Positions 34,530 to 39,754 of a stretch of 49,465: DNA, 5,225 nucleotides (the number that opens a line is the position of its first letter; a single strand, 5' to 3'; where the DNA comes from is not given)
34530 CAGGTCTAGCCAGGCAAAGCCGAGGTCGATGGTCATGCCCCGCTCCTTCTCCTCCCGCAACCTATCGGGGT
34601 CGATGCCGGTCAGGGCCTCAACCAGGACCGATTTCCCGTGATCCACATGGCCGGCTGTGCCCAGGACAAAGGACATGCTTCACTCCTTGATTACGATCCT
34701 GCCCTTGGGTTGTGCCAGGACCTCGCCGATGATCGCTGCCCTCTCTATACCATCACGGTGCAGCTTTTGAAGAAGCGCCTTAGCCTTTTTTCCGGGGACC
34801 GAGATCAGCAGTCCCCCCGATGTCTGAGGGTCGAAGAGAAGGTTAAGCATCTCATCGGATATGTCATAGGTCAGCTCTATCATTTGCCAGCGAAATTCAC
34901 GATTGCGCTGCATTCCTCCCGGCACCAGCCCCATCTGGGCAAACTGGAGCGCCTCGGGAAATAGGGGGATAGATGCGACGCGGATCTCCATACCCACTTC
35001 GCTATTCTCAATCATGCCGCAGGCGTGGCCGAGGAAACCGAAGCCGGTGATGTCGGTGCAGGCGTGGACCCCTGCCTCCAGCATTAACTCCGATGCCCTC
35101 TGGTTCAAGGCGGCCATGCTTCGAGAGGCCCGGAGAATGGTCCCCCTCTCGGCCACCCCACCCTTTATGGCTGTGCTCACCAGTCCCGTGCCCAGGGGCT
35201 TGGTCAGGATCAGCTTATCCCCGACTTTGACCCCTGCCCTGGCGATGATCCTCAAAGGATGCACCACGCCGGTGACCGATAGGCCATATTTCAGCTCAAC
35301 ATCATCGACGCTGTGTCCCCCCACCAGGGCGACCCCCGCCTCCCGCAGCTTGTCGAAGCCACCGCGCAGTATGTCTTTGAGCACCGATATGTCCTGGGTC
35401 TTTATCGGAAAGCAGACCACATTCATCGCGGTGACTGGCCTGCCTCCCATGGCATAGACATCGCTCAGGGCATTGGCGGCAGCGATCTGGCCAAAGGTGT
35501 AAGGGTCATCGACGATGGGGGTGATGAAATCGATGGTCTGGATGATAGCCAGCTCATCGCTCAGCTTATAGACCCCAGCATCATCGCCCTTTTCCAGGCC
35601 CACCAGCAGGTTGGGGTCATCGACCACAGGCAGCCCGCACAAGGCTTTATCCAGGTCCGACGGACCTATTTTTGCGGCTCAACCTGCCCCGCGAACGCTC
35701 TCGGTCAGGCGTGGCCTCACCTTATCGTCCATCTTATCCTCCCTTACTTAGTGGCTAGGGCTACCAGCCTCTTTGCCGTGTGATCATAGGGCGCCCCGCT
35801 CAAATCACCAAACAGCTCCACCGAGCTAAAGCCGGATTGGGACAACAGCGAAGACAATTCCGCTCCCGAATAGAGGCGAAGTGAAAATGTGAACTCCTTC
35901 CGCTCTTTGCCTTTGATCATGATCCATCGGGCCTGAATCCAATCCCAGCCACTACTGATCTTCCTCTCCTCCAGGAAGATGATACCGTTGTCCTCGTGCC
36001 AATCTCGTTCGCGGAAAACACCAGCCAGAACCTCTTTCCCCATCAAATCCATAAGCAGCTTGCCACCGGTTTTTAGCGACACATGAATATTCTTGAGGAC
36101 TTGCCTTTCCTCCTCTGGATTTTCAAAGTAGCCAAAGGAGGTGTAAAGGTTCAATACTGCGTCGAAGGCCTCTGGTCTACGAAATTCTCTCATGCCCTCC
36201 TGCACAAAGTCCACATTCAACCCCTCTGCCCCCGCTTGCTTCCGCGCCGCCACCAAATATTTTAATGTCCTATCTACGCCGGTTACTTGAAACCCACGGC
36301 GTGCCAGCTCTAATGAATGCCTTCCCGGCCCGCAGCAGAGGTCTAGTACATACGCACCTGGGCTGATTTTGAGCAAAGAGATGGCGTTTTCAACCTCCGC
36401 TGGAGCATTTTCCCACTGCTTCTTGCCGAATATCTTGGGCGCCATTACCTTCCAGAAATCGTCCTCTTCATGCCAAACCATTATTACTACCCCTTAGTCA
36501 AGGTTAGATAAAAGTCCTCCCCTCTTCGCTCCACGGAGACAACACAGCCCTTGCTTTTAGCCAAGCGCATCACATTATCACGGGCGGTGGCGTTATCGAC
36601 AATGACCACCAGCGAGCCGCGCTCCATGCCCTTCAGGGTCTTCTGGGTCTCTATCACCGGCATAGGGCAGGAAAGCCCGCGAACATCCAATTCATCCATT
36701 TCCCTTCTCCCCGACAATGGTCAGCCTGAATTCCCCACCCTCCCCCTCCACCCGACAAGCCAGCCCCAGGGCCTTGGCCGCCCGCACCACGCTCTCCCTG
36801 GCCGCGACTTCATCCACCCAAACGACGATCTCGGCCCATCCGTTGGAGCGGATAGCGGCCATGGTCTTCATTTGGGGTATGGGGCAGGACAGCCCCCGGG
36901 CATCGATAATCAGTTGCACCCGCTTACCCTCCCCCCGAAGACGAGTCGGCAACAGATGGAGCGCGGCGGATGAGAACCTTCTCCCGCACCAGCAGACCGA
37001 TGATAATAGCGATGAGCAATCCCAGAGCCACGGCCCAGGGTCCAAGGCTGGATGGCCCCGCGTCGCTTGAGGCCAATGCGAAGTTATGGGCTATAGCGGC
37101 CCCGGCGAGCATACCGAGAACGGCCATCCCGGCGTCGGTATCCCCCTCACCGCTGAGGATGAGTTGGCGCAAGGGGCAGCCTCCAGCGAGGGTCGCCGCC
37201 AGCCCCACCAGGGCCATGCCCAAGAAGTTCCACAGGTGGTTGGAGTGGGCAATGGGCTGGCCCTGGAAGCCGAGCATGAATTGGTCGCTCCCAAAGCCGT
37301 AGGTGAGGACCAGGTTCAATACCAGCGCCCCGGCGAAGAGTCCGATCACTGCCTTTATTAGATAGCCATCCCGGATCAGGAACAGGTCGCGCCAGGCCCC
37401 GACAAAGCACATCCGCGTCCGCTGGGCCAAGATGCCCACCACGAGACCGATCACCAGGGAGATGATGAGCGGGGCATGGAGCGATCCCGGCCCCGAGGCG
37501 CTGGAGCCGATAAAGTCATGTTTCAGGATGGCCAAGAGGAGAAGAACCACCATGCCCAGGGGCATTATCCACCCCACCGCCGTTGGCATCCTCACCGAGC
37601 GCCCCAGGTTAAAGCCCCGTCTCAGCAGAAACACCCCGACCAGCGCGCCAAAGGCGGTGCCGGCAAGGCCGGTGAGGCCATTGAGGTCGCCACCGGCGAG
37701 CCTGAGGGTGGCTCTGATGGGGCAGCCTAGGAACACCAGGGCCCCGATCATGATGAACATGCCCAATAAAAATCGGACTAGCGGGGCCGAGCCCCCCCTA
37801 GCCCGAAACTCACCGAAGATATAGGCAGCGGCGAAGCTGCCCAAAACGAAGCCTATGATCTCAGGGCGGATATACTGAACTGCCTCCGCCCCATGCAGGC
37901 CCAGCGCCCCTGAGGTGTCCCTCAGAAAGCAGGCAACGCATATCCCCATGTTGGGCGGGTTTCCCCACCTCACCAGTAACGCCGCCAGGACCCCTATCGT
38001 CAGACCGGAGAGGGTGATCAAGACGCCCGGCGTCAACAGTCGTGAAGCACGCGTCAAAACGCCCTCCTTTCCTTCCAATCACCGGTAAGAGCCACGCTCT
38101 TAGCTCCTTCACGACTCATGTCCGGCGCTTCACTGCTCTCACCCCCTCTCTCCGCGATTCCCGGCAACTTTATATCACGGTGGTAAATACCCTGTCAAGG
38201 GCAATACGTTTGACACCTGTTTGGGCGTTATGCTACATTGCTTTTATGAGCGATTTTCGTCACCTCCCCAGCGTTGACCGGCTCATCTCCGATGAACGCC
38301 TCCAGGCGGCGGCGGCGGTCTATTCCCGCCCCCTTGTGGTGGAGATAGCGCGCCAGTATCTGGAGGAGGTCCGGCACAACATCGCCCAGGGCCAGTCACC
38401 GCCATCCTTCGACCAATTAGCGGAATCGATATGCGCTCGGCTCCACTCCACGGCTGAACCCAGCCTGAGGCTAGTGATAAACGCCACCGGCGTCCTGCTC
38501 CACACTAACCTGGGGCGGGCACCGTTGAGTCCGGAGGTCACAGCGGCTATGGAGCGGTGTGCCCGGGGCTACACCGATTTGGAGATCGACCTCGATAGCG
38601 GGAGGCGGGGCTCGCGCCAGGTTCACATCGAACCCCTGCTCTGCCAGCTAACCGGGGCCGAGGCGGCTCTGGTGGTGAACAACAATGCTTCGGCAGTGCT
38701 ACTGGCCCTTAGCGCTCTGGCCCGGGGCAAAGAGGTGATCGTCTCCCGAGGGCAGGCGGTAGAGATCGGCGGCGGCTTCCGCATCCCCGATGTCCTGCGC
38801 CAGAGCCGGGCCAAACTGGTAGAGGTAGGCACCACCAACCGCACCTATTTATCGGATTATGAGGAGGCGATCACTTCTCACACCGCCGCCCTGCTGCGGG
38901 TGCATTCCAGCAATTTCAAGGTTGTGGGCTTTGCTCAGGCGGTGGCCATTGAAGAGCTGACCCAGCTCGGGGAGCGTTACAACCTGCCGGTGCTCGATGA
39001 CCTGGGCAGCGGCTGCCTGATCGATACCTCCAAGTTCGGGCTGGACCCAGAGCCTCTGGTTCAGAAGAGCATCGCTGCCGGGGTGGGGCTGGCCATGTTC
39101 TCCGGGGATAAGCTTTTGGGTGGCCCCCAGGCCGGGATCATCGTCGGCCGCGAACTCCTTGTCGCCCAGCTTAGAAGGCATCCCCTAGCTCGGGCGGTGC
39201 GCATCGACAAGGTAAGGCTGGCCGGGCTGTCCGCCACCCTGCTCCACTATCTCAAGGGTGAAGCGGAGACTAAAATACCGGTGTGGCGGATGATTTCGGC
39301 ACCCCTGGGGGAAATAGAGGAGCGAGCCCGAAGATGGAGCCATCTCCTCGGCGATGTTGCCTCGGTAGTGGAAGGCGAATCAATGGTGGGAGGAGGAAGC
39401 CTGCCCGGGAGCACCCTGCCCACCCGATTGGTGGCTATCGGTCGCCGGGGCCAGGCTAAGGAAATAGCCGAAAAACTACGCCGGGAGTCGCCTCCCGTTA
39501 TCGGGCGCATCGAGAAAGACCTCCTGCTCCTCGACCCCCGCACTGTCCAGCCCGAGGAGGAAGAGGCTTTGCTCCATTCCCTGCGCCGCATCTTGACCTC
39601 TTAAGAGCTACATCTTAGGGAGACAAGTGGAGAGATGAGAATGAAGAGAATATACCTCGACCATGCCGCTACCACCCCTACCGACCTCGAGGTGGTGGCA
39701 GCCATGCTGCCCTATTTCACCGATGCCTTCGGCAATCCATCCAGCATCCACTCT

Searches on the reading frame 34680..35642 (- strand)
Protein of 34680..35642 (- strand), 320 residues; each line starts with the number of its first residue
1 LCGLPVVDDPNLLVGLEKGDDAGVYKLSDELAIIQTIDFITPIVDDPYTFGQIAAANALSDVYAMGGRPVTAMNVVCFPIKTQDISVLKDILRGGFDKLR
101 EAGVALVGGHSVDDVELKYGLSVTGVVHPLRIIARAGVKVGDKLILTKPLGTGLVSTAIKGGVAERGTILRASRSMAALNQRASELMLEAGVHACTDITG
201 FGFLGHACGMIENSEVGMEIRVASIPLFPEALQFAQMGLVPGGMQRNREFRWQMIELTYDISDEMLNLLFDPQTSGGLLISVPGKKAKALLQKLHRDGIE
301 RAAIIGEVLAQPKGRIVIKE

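Call 61: search_protein_families(library=pfam, proteins=[window:34680-35642:-], max_evalue=0.00001)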
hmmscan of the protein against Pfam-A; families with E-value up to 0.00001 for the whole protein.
window:34680-35642:- (320 aa): 2 families
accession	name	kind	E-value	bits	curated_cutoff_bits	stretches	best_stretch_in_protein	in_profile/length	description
PF00586.29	AIRS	-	8e-29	100.8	24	1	19-127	1-112/112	AIR synthase related protein, N-terminal domain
PF02769.27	AIRS_C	-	1.4e-22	80.9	23.1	1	139-318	1-155/156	AIR synthase related protein, C-terminal domain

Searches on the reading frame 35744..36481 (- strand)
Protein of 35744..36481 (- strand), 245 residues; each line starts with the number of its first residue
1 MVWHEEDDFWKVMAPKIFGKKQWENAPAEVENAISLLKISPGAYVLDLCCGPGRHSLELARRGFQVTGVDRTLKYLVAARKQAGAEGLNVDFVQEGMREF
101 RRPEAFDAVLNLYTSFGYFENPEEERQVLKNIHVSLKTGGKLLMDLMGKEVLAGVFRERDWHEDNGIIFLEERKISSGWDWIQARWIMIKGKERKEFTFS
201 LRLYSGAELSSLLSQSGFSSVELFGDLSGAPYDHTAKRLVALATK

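Call 61: search_protein_families(library=pfam, proteins=[window:35744-36481:-], max_evalue=0.00001)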
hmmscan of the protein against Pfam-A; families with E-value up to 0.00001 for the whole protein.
window:35744-36481:- (245 aa): 7 families
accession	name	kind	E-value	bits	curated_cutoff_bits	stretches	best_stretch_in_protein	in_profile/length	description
PF13649.12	Methyltransf_25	-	1.8e-18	67.4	27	1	45-140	1-97/97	Methyltransferase domain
PF08241.18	Methyltransf_11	-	2.9e-12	47.5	21.2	1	46-143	1-94/95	Methyltransferase domain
PF13847.12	Methyltransf_31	-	4.6e-11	43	27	1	40-150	2-117/145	Methyltransferase domain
PF13489.12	Methyltransf_23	-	5.1e-09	36.5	27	1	33-222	12-163/164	Methyltransferase domain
PF03848.20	TehB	-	1.7e-08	34.5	20.4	1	26-143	18-131/193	Tellurite resistance protein TehB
PF08242.18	Methyltransf_12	-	1.3e-07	32.6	30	1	46-142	1-98/98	Methyltransferase domain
PF01209.24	Ubie_methyltran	-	2.7e-07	30.6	20.1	1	39-143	45-150/233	ubiE/COQ5 methyltransferase family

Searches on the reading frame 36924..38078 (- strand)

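Call 61: search_protein_families(library=pfam, proteins=[window:36924-38078:-], max_evalue=0.00001)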
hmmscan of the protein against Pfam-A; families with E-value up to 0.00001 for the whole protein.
window:36924-38078:- (384 aa): 1 family
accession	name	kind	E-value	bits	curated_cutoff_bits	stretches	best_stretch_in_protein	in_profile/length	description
PF04143.19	Sulf_transp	-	1.4e-14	54.8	27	1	220-343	1-116/310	Sulphur transport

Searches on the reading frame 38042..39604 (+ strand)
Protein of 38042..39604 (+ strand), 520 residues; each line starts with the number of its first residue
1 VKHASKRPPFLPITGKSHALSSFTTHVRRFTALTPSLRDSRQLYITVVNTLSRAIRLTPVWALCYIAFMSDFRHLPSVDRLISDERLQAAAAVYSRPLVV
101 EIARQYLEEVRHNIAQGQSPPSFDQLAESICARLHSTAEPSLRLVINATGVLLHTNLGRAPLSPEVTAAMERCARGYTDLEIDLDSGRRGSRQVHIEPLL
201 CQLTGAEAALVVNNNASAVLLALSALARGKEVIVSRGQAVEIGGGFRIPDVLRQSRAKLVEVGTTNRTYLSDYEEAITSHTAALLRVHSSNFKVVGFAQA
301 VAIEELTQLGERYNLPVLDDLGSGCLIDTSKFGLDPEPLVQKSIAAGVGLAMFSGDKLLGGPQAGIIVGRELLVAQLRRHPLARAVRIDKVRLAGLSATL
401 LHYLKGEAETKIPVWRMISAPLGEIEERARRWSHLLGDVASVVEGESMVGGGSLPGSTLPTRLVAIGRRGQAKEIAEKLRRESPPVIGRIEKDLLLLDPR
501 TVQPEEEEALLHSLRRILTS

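Call 61: search_protein_families(library=pfam, proteins=[window:38042-39604:+], max_evalue=0.00001)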
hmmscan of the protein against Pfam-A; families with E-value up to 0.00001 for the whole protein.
window:38042-39604:+ (520 aa): 3 families
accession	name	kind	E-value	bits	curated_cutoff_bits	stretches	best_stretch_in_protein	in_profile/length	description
PF03841.19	SelA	-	5e-138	460.6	22.8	1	145-502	1-366/367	L-seryl-tRNA selenium transferase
PF12390.13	Se-cys_synth_N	-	1.5e-11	44.6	22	1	72-111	1-40/40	Selenocysteine synthase N terminal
PF01041.23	DegT_DnrJ_EryC1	-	1.5e-06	28.1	19.8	1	188-320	21-145/360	DegT/DnrJ/EryC1/StrS aminotransferase family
